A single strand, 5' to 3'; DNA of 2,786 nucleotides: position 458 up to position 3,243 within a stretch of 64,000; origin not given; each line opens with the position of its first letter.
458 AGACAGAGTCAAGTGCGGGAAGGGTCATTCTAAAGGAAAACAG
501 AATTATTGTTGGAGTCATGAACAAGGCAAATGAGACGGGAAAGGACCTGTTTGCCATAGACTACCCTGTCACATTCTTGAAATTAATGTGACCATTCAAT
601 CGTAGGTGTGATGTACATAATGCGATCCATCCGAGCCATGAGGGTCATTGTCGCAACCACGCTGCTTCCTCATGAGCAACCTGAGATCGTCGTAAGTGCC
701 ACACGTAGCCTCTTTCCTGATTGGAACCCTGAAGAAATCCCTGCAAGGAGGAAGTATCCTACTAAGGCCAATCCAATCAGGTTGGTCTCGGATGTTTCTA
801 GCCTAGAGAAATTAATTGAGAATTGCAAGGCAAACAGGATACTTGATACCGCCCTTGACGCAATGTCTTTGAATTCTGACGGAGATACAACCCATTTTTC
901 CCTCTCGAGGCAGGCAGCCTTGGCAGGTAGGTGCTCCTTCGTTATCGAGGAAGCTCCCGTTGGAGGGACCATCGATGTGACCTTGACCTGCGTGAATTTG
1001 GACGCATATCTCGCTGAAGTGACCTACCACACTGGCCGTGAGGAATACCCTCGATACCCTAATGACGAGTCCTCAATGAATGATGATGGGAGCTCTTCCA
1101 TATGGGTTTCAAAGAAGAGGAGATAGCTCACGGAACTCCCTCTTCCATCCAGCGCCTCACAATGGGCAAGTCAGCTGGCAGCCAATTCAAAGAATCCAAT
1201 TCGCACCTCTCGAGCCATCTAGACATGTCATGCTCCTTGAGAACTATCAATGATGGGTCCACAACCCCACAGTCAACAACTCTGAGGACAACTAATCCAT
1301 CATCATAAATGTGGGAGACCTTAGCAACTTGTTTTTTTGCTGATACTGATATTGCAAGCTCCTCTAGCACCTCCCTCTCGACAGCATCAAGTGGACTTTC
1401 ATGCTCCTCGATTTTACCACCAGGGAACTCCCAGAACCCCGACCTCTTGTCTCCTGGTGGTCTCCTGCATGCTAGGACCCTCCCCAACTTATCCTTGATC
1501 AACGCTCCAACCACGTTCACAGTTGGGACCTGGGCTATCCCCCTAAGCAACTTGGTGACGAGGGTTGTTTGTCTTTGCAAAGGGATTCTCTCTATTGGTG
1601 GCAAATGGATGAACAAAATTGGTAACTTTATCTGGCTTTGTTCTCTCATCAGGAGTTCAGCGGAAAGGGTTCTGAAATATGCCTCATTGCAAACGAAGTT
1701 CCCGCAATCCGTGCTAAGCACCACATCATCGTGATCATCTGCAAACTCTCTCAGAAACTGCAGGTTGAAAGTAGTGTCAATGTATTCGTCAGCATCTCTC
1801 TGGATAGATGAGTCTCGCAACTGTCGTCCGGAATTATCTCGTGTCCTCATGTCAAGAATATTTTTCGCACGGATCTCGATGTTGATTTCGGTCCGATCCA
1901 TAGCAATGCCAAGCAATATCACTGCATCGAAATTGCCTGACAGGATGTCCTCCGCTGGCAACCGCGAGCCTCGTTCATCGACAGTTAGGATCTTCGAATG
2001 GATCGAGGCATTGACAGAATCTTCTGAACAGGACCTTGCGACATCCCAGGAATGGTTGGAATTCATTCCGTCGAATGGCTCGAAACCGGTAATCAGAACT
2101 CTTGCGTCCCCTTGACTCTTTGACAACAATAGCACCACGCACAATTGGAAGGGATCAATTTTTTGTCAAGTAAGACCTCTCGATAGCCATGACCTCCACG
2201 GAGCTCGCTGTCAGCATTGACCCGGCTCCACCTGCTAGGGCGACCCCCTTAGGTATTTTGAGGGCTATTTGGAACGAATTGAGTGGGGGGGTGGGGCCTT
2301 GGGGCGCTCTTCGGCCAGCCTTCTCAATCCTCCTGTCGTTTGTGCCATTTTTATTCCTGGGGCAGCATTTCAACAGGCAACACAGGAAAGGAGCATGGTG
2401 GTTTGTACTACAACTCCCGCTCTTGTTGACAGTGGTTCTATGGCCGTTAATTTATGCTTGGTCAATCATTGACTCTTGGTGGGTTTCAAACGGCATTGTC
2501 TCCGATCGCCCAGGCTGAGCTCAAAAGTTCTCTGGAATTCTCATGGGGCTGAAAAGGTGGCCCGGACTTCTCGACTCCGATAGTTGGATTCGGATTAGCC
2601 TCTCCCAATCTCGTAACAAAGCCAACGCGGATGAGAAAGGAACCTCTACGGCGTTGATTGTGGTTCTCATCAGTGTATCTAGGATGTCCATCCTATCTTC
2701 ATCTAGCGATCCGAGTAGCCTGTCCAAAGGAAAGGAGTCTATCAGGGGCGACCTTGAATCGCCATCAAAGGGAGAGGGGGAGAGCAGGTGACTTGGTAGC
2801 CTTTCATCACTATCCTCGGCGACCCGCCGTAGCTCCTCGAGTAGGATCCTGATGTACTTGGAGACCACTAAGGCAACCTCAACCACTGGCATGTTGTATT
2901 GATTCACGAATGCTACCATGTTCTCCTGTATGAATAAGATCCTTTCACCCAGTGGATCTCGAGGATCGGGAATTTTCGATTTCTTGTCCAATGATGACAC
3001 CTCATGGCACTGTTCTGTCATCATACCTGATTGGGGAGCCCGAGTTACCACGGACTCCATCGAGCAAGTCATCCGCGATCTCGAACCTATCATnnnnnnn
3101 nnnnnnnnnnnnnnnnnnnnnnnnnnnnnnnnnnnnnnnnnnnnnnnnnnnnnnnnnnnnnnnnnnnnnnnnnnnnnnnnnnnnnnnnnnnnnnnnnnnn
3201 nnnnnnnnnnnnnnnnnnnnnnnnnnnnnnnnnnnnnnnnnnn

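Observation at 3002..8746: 1914-aa secreted protein built from ~18 TSP3-like calcium-binding repeats with conserved D-x-D-x-D-G-[LM]-x-D-G-x-E cores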

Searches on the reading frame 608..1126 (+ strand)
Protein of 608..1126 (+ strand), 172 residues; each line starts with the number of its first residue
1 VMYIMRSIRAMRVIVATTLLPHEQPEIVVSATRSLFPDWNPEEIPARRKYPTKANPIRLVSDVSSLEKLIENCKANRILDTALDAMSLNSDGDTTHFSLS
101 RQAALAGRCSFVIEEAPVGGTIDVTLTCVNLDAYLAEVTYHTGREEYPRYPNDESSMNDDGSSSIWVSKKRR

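Call 10: search_protein_families(library=pfam, proteins=[window:608-1126:+], max_evalue=0.01)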
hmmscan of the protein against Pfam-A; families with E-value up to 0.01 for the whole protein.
window:608-1126:+ (172 aa): 1 family
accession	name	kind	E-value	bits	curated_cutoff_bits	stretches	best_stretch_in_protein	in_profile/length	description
PF01877.22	RNA_binding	-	0.00031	21.5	26.9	1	13-118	2-114/120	RNA binding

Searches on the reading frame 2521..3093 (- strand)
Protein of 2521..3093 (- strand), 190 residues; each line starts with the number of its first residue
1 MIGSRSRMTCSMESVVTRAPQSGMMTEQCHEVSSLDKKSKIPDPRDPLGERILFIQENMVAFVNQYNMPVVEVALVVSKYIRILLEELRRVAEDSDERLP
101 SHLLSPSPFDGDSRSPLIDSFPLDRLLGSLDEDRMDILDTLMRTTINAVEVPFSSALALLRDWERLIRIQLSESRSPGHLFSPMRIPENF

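Call 10: search_protein_families(library=pfam, proteins=[window:2521-3093:-], max_evalue=0.01)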
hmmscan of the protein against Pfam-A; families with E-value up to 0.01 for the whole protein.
window:2521-3093:- (190 aa): 0 families
